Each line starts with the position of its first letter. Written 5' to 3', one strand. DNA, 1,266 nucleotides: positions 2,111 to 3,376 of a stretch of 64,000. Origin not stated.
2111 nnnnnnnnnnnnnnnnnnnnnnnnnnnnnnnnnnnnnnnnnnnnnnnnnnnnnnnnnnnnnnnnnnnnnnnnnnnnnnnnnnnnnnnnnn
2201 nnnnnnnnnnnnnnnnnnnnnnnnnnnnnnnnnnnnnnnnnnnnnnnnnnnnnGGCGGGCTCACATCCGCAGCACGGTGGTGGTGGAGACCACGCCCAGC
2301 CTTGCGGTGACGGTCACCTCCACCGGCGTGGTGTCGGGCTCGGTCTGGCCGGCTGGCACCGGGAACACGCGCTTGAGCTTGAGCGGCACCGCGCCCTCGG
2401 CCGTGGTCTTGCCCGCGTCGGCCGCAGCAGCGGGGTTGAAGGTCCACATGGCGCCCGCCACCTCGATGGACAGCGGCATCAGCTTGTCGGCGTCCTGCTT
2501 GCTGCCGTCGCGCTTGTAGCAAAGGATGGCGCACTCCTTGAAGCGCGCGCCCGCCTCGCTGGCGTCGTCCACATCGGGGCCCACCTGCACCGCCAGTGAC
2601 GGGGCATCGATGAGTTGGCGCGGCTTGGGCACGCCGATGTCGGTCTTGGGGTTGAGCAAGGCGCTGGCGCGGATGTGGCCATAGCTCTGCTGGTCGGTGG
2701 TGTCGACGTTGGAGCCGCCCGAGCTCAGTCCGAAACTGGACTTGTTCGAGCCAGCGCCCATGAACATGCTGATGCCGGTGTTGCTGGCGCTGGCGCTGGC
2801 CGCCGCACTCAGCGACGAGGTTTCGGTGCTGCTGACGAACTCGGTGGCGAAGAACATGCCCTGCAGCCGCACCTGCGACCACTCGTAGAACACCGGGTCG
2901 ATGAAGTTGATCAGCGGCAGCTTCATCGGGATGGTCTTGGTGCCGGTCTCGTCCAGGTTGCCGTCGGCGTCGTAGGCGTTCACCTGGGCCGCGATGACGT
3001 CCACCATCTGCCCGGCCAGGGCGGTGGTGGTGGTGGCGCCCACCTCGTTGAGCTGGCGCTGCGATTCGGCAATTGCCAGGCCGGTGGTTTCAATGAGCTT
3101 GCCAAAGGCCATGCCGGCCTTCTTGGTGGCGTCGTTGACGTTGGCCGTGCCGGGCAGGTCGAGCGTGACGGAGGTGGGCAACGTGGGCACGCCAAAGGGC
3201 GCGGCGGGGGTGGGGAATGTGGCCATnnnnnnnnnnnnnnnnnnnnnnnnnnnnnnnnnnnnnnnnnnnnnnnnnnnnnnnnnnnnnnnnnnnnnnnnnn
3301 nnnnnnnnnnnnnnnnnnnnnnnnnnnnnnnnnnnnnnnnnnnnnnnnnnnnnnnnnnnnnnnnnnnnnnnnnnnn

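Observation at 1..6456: Five-gene operon with a cytoplasmic subtilase: candidate undescribed protease-activated system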

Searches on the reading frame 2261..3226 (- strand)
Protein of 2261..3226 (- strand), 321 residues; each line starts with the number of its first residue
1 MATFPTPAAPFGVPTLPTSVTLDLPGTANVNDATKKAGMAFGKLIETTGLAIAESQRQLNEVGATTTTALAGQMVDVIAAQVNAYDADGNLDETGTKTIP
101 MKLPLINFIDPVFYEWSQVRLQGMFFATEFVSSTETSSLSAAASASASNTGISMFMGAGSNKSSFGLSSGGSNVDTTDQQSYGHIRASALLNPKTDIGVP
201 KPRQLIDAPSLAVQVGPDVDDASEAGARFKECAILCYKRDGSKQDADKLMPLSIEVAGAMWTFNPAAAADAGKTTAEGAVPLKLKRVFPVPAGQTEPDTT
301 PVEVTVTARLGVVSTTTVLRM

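Call 5: search_protein_families(library=pfam, proteins=[window:2261-3226:-], max_evalue=1)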
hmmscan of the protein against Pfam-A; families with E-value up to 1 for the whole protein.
window:2261-3226:- (321 aa): 1 family
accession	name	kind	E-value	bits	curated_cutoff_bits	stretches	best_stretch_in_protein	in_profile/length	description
PF02038.21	ATP1G1_PLM_MAT8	-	0.012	15.4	26.9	1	110-128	4-22/48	ATP1G1/PLM/MAT8 family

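Call 6: search_protein_families(library=padloc, proteins=[window:2261-3226:-], max_evalue=1)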
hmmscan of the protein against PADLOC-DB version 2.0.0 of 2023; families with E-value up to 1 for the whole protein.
window:2261-3226:- (321 aa): 0 families

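Call 7: search_protein_families(library=ncbifam, proteins=[window:2261-3226:-], max_evalue=1)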
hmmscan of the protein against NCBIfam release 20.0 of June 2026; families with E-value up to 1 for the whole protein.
window:2261-3226:- (321 aa): 0 families

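Call 9: search_protein_families(library=phrogs, proteins=[window:2261-3226:-], max_evalue=1)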
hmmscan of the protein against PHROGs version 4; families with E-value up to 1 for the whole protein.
window:2261-3226:- (321 aa): 1 family
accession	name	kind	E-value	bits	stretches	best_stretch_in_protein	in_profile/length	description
phrog_27562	-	unknown function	0.1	12.7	1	58-176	135-245/341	-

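Call 16: find_homologous_proteins(query=window:2261-3226:-, max_evalue=0.001)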
Query window:2261-3226:- (321 aa): 115 proteins with E <= 0.001 among 8000 candidates.
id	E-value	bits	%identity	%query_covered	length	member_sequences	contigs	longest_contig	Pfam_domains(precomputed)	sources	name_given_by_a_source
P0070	6.9e-203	690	100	100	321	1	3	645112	-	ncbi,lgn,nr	ncbi:MAG: hypothetical protein KA375_11840 [Vitreoscilla sp.]|nr:hypothetical protein [Burkholderial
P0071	3.1e-198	675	95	100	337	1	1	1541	-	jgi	jgi:hypothetical protein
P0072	1.5e-195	666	96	100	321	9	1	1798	-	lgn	-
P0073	1.3e-159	548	85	94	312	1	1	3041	-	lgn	-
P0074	8.7e-146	503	77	95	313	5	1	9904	-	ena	-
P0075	1.5e-142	492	75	95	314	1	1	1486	-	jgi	jgi:hypothetical protein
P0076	1.2e-141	489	74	95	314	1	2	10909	-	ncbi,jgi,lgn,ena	jgi:hypothetical protein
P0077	2.0e-141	489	74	95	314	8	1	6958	-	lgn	-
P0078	2.0e-138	479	71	100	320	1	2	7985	-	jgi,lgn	jgi:hypothetical protein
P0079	1.3e-137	476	73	92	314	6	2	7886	-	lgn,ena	-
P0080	8.5e-136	470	70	100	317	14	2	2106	-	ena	-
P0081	1.3e-135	470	69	100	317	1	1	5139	-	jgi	jgi:hypothetical protein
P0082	1.2e-134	466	69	100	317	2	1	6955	-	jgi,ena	-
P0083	1.4e-134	466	69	100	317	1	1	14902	-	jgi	-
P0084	5.1e-134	464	70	95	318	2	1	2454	-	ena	-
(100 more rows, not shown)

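Call 17: find_encoding_contigs(protein=P0070, flank=10000, max_places=3)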
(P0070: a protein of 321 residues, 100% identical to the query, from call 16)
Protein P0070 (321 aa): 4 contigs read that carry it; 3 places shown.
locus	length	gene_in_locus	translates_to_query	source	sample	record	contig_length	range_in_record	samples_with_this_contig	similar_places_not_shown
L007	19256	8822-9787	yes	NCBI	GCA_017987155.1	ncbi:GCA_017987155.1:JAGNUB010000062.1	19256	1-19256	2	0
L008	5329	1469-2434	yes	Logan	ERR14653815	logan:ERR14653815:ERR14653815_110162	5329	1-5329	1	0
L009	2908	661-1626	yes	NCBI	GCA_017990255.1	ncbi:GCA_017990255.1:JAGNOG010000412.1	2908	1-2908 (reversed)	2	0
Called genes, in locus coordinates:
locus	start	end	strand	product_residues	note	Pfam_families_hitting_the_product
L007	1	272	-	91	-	?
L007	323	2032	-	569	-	PF09994:T6SS_Tle1-like_cat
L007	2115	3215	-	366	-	PF02638:GHL10, PF13200:DUF4015, PF14871:GHL6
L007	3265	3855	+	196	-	PF10604:Polyketide_cyc2, PF03364:Polyketide_cyc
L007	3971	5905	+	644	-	PF13360:PQQ_2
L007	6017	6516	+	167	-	-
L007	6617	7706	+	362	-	PF00082:Peptidase_S8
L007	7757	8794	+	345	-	-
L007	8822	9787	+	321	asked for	-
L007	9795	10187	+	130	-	-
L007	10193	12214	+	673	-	PF23381:Beta-prop_IFT122_1st, PF24817:WD40_WDHD1_1st, PF25173:Beta-prop_WDR3_1st, PF25175:Beta-prop_WDR5, PF24814:WD40_Prp19, PF25174:Beta-prop_THOC3, PF24807:WD40_CDC20-Fz, PF23381:Beta-prop_IFT122_1st, +20 more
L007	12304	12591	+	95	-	-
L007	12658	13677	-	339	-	PF00126:HTH_1, PF03466:LysR_substrate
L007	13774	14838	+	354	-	-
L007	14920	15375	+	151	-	-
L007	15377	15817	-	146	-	PF19762:DUF6249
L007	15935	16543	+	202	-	PF04542:Sigma70_r2, PF08281:Sigma70_r4_2, PF04545:Sigma70_r4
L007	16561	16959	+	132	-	-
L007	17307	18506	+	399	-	PF00999:Na_H_Exchanger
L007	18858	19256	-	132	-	?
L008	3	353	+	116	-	?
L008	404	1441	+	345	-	-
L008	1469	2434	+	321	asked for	-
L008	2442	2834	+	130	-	-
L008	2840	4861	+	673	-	PF25173:Beta-prop_WDR3_1st, PF25175:Beta-prop_WDR5, PF24814:WD40_Prp19, PF24817:WD40_WDHD1_1st, PF25047:Beta-prop_TEP1_2nd, PF25174:Beta-prop_THOC3, PF23381:Beta-prop_IFT122_1st, PF24807:WD40_CDC20-Fz, +19 more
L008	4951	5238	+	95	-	-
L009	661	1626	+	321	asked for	-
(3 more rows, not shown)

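Call 89: find_related_loci(query=A2, collection=viral_contigs, flank=8000)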
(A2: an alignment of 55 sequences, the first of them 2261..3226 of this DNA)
Query A2 (321 aa) in viral_contigs; peptide patterns used: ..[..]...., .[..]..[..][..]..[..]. (x = any residue, [..] = any of these).
61 stretches matched a pattern, but none encodes a relative of the query by tblastn (E <= 1e-3).

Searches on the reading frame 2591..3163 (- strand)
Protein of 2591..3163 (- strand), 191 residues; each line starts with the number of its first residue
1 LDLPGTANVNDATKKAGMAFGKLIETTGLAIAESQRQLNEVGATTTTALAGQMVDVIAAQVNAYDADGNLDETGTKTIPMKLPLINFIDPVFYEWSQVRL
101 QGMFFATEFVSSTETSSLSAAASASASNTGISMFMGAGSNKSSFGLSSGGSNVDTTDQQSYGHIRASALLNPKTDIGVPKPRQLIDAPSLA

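Call 46: predict_structure(alignment_id=A3)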
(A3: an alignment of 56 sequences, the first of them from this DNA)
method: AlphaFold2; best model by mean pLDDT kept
length: 191 residues; sequences in the alignment: 56
mean_pLDDT: 79.2   pTM: 0.49
mean pLDDT of the five models: 79.2, 78.5, 68.4, 66.4, 65.3
residues with pLDDT >= 90: 31; 70-90: 112; 50-70: 48; < 50: 0
segments of 3 or more residues with pLDDT < 50: none
pLDDT, mean of each block of 10 residues (from residue 1): 69 86 92 92 88 85 88 85 82 89 86 74 61 59 63 80 89 71 69 50
secondary structure, 60 per line:
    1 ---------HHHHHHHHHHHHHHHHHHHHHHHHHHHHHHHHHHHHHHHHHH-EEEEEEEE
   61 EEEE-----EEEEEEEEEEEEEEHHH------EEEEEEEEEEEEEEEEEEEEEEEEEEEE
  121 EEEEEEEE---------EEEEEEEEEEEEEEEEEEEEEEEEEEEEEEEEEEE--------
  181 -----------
elements in order: H10-51 E53-64 E70-83 E93-128 E138-172

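Call 49: search_protein_representatives(alignment_id=A3)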
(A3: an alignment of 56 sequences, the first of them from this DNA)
Query: 56 sequences, 191 profile positions. Proteins with E-value up to 0.001 (for the whole library): 254; up to 1e-10: 172; up to 1e-30: 115. The best 150 are listed.
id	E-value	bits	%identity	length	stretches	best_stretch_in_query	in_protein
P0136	7.1e-72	257.2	-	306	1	2-191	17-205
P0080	1.5e-68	246.3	-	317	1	3-190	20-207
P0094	2.0e-68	245.9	-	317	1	3-190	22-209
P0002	2.0e-67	242.7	-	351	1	3-191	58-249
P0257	3.5e-66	238.6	-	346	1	3-191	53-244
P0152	3.2e-65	235.5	-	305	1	2-191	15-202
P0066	1.5e-64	233.3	-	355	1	4-190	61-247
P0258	3.3e-64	232.2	-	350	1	5-190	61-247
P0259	2.2e-63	229.5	-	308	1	8-190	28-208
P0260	2.1e-62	226.3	-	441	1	5-190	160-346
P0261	8.1e-62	224.4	-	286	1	6-191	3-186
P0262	9.5e-62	224.1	-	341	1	5-190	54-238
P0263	2.1e-61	223.1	-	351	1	9-191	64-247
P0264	3.0e-59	216.0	-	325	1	4-191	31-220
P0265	5.5e-57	208.6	-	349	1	3-191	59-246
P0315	2.3e-41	157.6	-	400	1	5-190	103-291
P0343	1.3e-36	142.2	-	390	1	7-187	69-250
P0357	9.4e-32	126.3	-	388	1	7-190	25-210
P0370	6.1e-29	117.1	-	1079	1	17-190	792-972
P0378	1.6e-26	109.2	-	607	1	17-190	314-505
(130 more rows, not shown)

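Call 50: search_protein_families(library=pfam, proteins=[P0370, P0378, P0260, P0357, P0343, P0315], max_evalue=0.01)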
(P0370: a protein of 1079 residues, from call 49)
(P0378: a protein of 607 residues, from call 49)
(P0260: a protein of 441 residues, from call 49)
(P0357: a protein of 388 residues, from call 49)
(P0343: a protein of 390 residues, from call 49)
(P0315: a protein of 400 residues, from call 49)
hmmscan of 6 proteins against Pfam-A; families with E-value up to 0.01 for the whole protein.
P0370 (1079 aa): 1 family
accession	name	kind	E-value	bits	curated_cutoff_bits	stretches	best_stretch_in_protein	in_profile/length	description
PF00082.27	Peptidase_S8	-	5.6e-42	144.4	21.8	2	435-563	159-288/288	Subtilase family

P0378 (607 aa): 1 family
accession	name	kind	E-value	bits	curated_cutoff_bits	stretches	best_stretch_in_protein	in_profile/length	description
PF00082.27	Peptidase_S8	-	5.5e-13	49.3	21.8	1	2-80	200-284/288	Subtilase family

P0260 (441 aa): 0 families

P0357 (388 aa): 0 families

P0343 (390 aa): 0 families

P0315 (400 aa): 0 families

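Call 75: fold_search(model_id=the predicted structure, library=viral)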
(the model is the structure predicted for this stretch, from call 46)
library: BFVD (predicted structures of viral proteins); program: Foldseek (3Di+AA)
matches with E <= 10: 175; with E <= 0.001: 0
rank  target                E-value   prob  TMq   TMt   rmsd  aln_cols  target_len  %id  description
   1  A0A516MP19            3.4e-03  0.99  0.34  0.37  15.7       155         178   19  (no name in the UniProt tables at hand)
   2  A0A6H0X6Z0            9.0e-03  0.77  0.17  0.18  12.9        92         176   14  (no name in the UniProt tables at hand)
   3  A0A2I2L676            5.6e-02  0.41  0.19  0.23  10.8       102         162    5  Uncharacterized protein [Orpheovirus IHUMI-LCC2]
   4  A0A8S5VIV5            6.7e-02  0.38  0.17  0.14  13.9       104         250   12  Lower collar protein [Podoviridae sp. ct9H612]
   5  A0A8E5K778            7.1e-02  0.14  0.13  0.06  30.0       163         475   16  (no name in the UniProt tables at hand)
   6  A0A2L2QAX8            1.1e-01  0.35  0.18  0.12  18.8       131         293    6  Uncharacterized protein [Human betaherpesvirus 6A]
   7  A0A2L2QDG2            1.2e-01  0.99  0.29  0.28   5.7        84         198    6  Uncharacterized protein [Human herpesvirus 6B]
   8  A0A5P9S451            1.7e-01  0.54  0.27  0.22  12.5       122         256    7  Uncharacterized protein [Human betaherpesvirus 6]
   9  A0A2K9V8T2            1.8e-01  0.92  0.28  0.33  18.2        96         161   14  Uncharacterized protein (Fragment) [Bandra megavirus]
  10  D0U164                1.8e-01  0.08  0.13  0.11  22.6       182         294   12  IV (Fragment) [Enterobacteria phage f1]
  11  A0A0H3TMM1            2.1e-01  0.12  0.15  0.08  18.2       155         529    4  (no name in the UniProt tables at hand)
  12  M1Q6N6                2.4e-01  0.21  0.14  0.21   9.1        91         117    6  (no name in the UniProt tables at hand)
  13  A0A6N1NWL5            2.5e-01  0.28  0.18  0.21   8.5        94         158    8  Late cornified envelope-like proline-rich protein 1 [Tupanvirus soda lake]
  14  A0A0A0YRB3            3.0e-01  0.06  0.14  0.05  60.1       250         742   16  Tail spike TSP1/Gp66 N-terminal domain-containing protein [Erwinia phage phiEa2809]
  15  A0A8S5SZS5            3.2e-01  0.33  0.20  0.17   9.0        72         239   14  Lower collar protein [Podoviridae sp. ctnWS46]
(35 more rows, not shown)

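Call 81: search_protein_families(library=pfam, alignment_id=A3, max_evalue=1)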
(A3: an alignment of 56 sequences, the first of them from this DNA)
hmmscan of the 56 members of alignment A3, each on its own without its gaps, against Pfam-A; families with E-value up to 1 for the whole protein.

A. member 1, seq(191 aa): 1 family
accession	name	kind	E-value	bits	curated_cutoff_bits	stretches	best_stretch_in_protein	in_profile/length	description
PF02038.21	ATP1G1_PLM_MAT8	-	0.0036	17.1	26.9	1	89-107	4-22/48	ATP1G1/PLM/MAT8 family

B. families by the number of members that match (of 56 scanned): 21 families
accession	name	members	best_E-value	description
PF02038.21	ATP1G1_PLM_MAT8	10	0.0036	ATP1G1/PLM/MAT8 family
PF03372.29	Exo_endo_phos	6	0.0019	Endonuclease/Exonuclease/phosphatase family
PF15984.10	Collagen_mid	2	0.0014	Bacterial collagen, middle region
PF12281.14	NTP_transf_8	2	0.07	Nucleotidyltransferase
PF13584.12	BatD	2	0.11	BatD DUF11 like domain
PF21793.2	DUF6877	1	0.048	Family of unknown function (DUF6877)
PF14070.11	YjfB_motility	1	0.058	Putative motility protein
PF07141.16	Phage_term_sma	1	0.069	Putative bacteriophage terminase small subunit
PF24217.1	DUF7436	1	0.12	Family of unknown function (DUF7436)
PF02955.21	GSH-S_ATP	1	0.12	Prokaryotic glutathione synthetase, ATP-grasp domain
PF06619.16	DUF1149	1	0.14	Protein of unknown function (DUF1149)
PF03233.18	Cauli_AT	1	0.15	Aphid transmission protein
PF13634.11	Nucleoporin_FG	1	0.16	Nucleoporin FG repeat region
PF11655.13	DUF2589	1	0.18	Protein of unknown function (DUF2589)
PF17749.6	MIP-T3_C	1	0.18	Microtubule-binding protein MIP-T3 C-terminal region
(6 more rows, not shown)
